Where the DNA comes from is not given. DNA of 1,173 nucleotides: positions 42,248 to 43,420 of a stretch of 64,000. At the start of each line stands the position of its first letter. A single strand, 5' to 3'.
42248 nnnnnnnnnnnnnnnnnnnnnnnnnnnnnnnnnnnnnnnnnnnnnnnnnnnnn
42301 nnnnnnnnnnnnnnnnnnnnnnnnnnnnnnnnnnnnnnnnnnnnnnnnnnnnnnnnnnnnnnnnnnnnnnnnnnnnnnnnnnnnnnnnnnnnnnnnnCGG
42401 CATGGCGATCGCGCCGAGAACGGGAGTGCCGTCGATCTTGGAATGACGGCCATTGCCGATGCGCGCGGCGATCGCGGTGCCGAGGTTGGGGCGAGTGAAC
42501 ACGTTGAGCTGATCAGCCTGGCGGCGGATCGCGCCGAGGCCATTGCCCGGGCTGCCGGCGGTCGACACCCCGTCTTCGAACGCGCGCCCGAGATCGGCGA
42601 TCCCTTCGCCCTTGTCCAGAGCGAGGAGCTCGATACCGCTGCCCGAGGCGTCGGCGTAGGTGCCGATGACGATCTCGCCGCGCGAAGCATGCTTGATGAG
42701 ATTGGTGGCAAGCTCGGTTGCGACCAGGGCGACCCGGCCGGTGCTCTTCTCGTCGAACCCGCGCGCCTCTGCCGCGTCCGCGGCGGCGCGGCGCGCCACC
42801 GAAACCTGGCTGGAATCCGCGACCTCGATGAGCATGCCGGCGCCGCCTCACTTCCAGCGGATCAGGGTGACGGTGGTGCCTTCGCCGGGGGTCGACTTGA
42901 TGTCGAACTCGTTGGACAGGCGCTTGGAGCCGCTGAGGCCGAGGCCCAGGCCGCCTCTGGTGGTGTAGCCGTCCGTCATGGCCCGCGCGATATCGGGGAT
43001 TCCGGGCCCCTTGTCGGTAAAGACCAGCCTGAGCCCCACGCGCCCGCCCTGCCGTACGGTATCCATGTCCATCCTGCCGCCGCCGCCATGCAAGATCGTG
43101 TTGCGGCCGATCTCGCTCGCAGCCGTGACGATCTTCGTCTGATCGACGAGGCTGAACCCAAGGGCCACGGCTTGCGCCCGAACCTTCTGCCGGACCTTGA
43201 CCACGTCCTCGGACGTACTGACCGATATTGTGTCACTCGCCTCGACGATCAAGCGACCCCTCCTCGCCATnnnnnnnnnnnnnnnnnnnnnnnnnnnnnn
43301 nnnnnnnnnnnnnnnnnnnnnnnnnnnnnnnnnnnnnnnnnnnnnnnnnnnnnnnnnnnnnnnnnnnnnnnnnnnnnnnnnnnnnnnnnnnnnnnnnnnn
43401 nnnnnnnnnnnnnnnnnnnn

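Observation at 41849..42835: ATPase::PP2C fusion with the GHKL domain N-terminal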

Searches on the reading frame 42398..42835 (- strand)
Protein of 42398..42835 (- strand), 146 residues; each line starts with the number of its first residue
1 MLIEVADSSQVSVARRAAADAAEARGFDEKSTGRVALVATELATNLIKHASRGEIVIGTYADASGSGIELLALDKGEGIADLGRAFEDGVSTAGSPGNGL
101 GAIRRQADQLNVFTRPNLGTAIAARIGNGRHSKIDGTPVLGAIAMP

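Call 12: search_solved_structures(query=window:42398-42835:-, max_evalue=10, show_alignments=5)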
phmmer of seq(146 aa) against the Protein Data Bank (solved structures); distinct sequences matched with E-value up to 10: 1.
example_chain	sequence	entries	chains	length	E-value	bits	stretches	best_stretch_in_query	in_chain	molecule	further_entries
9jfj_A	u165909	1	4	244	0.45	13.9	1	34-102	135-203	Sensor histidine kinase ZraS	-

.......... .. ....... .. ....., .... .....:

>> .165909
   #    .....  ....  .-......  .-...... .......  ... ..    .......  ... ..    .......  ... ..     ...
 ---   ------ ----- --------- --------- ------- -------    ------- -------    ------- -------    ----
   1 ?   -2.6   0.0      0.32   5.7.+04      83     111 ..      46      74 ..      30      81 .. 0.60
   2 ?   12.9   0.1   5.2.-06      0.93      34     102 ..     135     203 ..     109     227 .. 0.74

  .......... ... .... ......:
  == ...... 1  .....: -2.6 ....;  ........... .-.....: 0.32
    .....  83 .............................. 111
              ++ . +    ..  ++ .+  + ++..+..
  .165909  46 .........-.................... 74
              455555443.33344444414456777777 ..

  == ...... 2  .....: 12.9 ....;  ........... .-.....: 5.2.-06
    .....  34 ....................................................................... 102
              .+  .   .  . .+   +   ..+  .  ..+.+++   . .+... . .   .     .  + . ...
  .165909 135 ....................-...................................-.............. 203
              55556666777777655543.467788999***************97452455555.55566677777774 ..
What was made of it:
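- Tried and rejected: This gave only a marginal histidine-kinase hit, E 0.45 (call 12).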

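Call 39: predict_structure(alignment_id=A3)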
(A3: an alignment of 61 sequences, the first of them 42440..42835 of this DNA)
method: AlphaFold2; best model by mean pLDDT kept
length: 132 residues; sequences in the alignment: 61
mean_pLDDT: 90.3   pTM: 0.86
mean pLDDT of the five models: 90.3, 89.1, 88.6, 88.5, 86.1
residues with pLDDT >= 90: 93; 70-90: 27; 50-70: 10; < 50: 2
segments of 3 or more residues with pLDDT < 50: none
pLDDT, mean of each block of 10 residues (from residue 1): 96 98 96 97 92 96 95 93 77 69 91 93 90 44
secondary structure, 60 per line:
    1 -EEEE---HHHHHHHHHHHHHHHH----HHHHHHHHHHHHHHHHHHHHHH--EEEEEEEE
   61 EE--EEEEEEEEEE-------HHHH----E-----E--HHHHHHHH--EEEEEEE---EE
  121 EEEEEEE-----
elements in order: E2-5 H9-24 H29-50 E53-62 E65-74 H82-85 H99-106 E109-115 E119-127
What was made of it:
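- On RsbT/RsbW/SpoIIAB GHKL serine kinases (HATPase_c_2): N-domain model pLDDT 90.3 (call 39).
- The N domain modelled alone has pLDDT 90.3 (call 39).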

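Call 42: fold_search(model_id=the predicted structure, library=pdb)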
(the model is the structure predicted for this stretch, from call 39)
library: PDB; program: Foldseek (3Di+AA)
matches with E <= 10: 353; with E <= 0.001: 27
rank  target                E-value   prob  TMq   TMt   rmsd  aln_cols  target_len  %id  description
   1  1tid_C                6.5e-08  1.00  0.78  0.77   3.1       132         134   22  Crystal Structures of the ADP and ATP bound forms of the Bacillus Anti-sigma factor SpoIIAB in complex with the Anti-a (released 2004-06-15)
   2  1th8_A                1.7e-07  1.00  0.77  0.77   3.1       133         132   22  Crystal Structures of the ADP and ATP bound forms of the Bacillus Anti-sigma factor SpoIIAB in complex with the Anti-a (released 2004-06-15)
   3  1l0o_A                4.2e-07  1.00  0.78  0.73   3.0       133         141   22  Crystal Structure of the Bacillus stearothermophilus Anti-Sigma Factor SpoIIAB with the Sporulation Sigma Factor Sigma (released 2002-04-03)
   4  1thn_A                8.7e-07  1.00  0.76  0.74   3.1       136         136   21  Crystal Structures of the ADP and ATP bound forms of the Bacillus Anti-sigma factor SpoIIAB in complex with the Anti-a (released 2004-06-15)
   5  1til_E                1.0e-06  1.00  0.76  0.72   3.0       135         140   21  Crystal Structures of the ADP and ATP bound forms of the Bacillus Anti-sigma factor SpoIIAB in complex with the Anti-a (released 2004-06-15)
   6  1tid_A                2.2e-06  1.00  0.77  0.75   3.0       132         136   22  Crystal Structures of the ADP and ATP bound forms of the Bacillus Anti-sigma factor SpoIIAB in complex with the Anti-a (released 2004-06-15)
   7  6m37_A                5.0e-05  1.00  0.62  0.71   3.9       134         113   17  The crystal structure of B. subtilis RsbV/RsbW complex in the hexagonal crystal form (released 2020-07-15)
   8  8ih8_C                5.3e-05  1.00  0.61  0.62   4.1       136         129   15  anti-sigmaF factor and Anti-sigmaF factor antagonist complex(usfx-RsfB) (released 2024-02-28)
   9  6m37_C                7.7e-05  1.00  0.66  0.75   3.3       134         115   17  The crystal structure of B. subtilis RsbV/RsbW complex in the hexagonal crystal form (released 2020-07-15)
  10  8ih8_D                7.7e-05  1.00  0.64  0.64   3.6       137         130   15  anti-sigmaF factor and Anti-sigmaF factor antagonist complex(usfx-RsfB) (released 2024-02-28)
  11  6m36_A                1.0e-04  1.00  0.64  0.80   2.8       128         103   17  The crystal structure of B. subtilis RsbV/RsbW complex in the monoclinic crystal form (released 2020-07-15)
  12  9jfj_A                1.3e-04  1.00  0.54  0.34  11.3       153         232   21  Crystal structure of the cytoplasmic domain of ZraS in ADP-bound form (released 2025-03-26)
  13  9jfj_C                2.0e-04  1.00  0.59  0.37  11.1       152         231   17  Crystal structure of the cytoplasmic domain of ZraS in ADP-bound form (released 2025-03-26)
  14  4jav_B                2.4e-04  1.00  0.56  0.33  10.2       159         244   19  Structural basis of a rationally rewired protein-protein interface (HK853wt and RR468mutant V13P, L14I, I17M and N21V) (released 2013-09-04)
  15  4jav_A                2.7e-04  1.00  0.56  0.33  10.6       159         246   18  Structural basis of a rationally rewired protein-protein interface (HK853wt and RR468mutant V13P, L14I, I17M and N21V) (released 2013-09-04)
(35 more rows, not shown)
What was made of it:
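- On RsbT/RsbW/SpoIIAB GHKL serine kinases (HATPase_c_2): Foldseek TM 0.78 to SpoIIAB (call 42).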

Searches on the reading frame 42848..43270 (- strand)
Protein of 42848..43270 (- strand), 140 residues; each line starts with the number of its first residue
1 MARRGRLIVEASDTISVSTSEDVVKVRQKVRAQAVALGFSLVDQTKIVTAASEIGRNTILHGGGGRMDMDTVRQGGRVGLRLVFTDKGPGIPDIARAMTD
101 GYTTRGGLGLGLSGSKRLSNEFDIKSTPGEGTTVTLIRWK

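Call 3: search_protein_families(library=pfam, proteins=[window:42848-43270:-], max_evalue=0.01)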
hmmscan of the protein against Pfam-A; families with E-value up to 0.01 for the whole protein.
window:42848-43270:- (140 aa): 2 families
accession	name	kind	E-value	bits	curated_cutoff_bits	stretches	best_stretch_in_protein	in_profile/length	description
PF02518.31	HATPase_c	-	4.2e-11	43.7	26.4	1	43-136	2-105/111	Histidine kinase-, DNA gyrase B-, and HSP90-like ATPase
PF13581.12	HATPase_c_2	-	1.8e-08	34.9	27.4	1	19-137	4-126/127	Histidine kinase-like ATPase domain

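Call 4: search_protein_families(library=ncbifam, proteins=[window:42848-43270:-], max_evalue=0.01)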
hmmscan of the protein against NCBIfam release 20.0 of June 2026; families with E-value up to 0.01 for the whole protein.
window:42848-43270:- (140 aa): 2 families
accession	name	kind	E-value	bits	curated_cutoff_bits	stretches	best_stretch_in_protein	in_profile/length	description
TIGR01925.2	spIIAB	equivalog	2.9e-14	53.1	135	1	18-137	9-133/137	anti-sigma F factor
NF041045.1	RsbA_anti_sig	subfamily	9.1e-11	41.5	210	1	12-136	180-300/303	anti-sigma factor RsbA family regulatory protein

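Call 58: search_solved_structures(query=window:42848-43270:-, max_evalue=0.001, show_alignments=2)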
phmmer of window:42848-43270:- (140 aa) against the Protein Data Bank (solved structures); distinct sequences matched with E-value up to 0.001: 4.
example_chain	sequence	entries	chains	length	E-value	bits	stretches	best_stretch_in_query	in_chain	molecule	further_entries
1tid_A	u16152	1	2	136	6.2e-06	29.6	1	25-136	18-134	Anti-sigma F factor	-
1th8_A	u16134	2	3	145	6.3e-06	29.5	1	25-136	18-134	Anti-sigma F factor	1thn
1til_A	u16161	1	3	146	6.4e-06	29.5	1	25-136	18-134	Anti-sigma F factor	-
1l0o_A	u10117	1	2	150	7e-06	29.4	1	25-136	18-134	Anti-sigma F factor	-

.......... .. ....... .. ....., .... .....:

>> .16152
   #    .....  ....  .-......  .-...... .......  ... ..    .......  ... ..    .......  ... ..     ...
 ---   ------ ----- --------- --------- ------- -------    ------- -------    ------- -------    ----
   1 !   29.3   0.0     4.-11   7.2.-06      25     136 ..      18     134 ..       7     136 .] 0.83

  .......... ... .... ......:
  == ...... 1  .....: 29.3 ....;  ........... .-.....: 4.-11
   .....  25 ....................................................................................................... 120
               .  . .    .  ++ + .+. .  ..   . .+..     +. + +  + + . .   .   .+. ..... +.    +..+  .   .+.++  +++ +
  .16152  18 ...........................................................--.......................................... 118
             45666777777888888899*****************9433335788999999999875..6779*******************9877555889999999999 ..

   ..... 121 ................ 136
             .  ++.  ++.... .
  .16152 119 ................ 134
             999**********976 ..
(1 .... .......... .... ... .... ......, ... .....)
